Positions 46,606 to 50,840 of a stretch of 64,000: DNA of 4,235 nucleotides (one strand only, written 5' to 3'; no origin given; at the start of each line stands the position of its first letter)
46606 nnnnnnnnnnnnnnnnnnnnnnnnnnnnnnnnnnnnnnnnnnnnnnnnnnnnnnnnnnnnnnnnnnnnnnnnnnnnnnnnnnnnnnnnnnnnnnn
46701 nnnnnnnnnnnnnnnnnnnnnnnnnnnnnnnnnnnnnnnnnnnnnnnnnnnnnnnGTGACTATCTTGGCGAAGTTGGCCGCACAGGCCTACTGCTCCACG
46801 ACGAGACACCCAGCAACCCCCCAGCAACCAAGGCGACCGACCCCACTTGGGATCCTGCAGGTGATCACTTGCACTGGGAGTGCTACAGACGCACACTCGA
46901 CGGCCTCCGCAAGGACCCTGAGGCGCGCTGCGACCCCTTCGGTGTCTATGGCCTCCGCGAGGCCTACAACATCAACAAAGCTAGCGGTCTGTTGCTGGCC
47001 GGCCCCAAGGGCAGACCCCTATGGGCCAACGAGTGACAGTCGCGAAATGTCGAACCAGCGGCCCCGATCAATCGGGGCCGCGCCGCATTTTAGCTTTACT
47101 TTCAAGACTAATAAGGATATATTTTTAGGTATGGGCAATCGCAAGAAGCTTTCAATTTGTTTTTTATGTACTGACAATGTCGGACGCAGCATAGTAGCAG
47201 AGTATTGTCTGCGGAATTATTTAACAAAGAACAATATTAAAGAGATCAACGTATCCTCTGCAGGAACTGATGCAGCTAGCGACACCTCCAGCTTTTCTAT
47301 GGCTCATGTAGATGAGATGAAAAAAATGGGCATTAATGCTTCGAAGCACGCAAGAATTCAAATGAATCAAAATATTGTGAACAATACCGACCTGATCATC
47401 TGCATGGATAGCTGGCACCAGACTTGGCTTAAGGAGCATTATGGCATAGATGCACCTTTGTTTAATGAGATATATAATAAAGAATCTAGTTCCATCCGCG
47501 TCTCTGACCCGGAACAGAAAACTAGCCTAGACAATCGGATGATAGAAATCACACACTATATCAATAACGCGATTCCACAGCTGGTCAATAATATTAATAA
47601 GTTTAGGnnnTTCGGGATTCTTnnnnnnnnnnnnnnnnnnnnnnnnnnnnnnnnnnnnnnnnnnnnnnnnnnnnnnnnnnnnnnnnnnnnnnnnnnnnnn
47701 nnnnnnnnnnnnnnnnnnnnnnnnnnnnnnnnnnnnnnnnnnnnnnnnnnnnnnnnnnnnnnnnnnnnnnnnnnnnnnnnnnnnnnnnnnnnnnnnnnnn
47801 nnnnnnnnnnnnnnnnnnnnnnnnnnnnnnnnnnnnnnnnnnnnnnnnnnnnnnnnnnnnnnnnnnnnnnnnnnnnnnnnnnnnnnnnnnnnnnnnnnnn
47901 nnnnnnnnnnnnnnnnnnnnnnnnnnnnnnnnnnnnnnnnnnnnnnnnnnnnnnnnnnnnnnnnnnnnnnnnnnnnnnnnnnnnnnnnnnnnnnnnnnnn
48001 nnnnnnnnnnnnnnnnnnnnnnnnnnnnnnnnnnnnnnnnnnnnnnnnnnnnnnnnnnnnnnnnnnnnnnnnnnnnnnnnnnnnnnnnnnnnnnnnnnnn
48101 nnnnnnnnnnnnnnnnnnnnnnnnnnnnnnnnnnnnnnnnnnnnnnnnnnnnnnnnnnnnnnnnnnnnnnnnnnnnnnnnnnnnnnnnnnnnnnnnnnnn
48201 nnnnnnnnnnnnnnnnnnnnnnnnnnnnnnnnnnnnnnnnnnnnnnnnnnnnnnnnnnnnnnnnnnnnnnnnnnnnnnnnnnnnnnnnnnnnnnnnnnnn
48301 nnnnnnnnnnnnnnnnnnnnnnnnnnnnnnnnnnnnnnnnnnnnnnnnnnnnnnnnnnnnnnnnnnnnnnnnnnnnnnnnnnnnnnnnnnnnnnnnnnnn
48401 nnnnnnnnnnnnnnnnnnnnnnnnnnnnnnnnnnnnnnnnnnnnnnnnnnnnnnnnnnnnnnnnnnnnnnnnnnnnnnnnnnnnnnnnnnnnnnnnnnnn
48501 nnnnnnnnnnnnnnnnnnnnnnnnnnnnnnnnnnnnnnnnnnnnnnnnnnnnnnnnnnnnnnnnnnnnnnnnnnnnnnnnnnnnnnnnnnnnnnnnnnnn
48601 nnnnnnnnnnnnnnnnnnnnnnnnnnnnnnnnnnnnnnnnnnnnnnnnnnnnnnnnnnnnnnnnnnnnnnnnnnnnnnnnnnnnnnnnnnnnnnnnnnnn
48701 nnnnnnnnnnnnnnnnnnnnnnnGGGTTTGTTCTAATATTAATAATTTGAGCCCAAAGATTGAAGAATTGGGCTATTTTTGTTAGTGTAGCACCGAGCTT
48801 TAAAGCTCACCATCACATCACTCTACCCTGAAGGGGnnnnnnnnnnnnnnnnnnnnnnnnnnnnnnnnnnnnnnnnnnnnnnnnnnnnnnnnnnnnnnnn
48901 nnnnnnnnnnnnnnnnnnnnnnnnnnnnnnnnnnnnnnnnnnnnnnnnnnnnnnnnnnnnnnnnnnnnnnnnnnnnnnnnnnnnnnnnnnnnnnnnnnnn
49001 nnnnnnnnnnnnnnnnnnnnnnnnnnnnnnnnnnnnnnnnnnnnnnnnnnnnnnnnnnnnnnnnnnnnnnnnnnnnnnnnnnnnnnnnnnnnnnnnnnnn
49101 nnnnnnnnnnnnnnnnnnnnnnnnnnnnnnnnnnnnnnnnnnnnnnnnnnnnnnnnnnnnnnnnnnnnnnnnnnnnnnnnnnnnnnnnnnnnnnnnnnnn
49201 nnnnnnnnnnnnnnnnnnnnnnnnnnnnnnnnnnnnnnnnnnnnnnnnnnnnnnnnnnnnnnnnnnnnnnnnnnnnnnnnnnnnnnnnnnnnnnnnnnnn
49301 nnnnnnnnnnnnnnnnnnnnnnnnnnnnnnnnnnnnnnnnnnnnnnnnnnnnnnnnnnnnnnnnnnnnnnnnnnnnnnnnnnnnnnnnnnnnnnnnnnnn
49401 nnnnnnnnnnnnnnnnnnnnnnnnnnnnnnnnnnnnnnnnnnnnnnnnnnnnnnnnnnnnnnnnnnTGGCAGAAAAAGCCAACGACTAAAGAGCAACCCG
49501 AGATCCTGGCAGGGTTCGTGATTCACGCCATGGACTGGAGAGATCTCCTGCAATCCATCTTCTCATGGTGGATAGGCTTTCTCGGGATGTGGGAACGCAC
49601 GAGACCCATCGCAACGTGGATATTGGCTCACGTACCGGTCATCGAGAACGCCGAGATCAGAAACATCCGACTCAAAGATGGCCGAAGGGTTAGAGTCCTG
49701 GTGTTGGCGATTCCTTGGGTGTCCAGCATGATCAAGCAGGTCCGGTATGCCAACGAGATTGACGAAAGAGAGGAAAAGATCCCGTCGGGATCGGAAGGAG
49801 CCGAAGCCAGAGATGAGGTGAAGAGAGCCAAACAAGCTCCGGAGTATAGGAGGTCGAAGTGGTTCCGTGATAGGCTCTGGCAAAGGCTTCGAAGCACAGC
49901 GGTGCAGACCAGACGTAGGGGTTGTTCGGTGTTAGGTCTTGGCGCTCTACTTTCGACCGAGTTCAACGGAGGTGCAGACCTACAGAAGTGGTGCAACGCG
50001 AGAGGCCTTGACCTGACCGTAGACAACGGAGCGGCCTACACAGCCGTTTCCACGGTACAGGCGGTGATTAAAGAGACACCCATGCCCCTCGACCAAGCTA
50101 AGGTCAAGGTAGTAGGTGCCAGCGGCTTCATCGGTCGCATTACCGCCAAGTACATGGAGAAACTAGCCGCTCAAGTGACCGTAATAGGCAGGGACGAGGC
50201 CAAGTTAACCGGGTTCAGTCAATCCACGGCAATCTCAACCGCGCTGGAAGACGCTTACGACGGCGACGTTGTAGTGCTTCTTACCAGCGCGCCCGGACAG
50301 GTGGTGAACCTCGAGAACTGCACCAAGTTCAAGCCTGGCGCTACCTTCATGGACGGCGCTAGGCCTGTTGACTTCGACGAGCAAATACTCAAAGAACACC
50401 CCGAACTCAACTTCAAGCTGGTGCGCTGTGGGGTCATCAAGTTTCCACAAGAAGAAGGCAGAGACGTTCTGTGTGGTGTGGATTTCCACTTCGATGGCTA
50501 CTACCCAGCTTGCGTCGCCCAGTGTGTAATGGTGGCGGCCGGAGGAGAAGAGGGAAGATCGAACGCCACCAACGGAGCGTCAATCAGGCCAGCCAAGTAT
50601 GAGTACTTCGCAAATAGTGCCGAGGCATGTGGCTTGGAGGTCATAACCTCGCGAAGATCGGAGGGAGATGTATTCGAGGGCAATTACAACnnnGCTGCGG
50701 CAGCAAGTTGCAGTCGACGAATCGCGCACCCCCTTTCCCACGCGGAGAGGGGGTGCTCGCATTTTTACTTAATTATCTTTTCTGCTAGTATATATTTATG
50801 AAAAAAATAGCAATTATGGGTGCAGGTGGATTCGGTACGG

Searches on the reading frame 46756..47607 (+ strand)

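Call 26: search_protein_families(library=pfam, proteins=[window:46756-47607:+], max_evalue=0.001)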
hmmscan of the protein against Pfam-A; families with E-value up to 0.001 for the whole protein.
window:46756-47607:+ (284 aa): 1 family
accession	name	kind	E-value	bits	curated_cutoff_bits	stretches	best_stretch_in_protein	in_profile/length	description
PF01451.26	LMWPc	-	5.9e-17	62.6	23.2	1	134-275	1-142/144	Low molecular weight phosphotyrosine protein phosphatase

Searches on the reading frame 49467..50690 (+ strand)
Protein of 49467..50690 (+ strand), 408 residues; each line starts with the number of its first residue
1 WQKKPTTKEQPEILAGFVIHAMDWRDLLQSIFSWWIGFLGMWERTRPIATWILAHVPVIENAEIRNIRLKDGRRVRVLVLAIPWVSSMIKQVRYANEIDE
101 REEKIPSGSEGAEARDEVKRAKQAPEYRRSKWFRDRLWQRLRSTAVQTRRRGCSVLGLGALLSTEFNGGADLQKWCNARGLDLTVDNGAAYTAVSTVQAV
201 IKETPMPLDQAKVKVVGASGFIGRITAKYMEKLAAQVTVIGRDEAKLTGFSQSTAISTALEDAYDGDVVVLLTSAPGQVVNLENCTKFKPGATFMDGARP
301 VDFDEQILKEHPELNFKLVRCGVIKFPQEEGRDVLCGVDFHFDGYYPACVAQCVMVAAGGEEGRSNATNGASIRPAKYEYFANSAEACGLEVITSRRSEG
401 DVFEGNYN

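Call 104: search_solved_structures(query=window:49467-50690:+, max_evalue=0.01)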
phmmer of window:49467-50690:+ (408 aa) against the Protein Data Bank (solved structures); distinct sequences matched with E-value up to 0.01: 3.
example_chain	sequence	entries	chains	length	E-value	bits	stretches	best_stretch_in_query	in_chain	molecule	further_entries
6jzu_A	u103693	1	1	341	0.004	19.7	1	145-307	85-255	Long-chain acyl-[acyl-carrier-protein] reductase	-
6jzq_A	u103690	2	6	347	0.0042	19.7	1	145-307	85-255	Long-chain acyl-[acyl-carrier-protein] reductase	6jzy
6jzz_A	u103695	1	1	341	0.0043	19.7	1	145-307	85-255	Long-chain acyl-[acyl-carrier-protein] reductase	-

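Call 105: search_protein_families(library=ncbifam, proteins=[window:49467-50690:+], max_evalue=0.001)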
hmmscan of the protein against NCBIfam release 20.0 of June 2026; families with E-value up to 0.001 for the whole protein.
window:49467-50690:+ (408 aa): 9 families
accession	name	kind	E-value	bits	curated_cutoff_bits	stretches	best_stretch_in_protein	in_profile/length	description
TIGR04058.1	AcACP_reductase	equivalog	3.9e-08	33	449.7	1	147-337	87-281/339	long-chain acyl-[acyl-carrier-protein] reductase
NF004010.0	PRK05476.3-3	equivalog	5.4e-06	25.6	512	1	191-245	191-244/432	adenosylhomocysteinase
NF006162.0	PRK08306.1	equivalog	6.8e-06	25.6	261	1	191-296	135-241/297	dipicolinate synthase subunit DpsA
NF053554.1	prodigi_MAP_PigE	equivalog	3.9e-05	22.2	850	1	140-307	85-256/837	prodigiosin MAP biosynthesis aminotransferase PigE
NF004005.0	PRK05476.2-3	equivalog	9.4e-05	21.4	275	1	192-334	190-331/418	adenosylhomocysteinase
NF005449.0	PRK07041.1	equivalog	9.8e-05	22.3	257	1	206-253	3-50/240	SDR family oxidoreductase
TIGR02853.1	spore_dpaA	equivalog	0.00024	20.5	319.65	1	192-298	133-240/287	dipicolinic acid synthetase subunit A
NF005495.0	PRK07109.1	subfamily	0.00035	20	264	1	207-251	5-49/334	SDR family oxidoreductase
TIGR01035.1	hemA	equivalog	0.00095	18.2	209.55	0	191-307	165-286/416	glutamyl-tRNA reductase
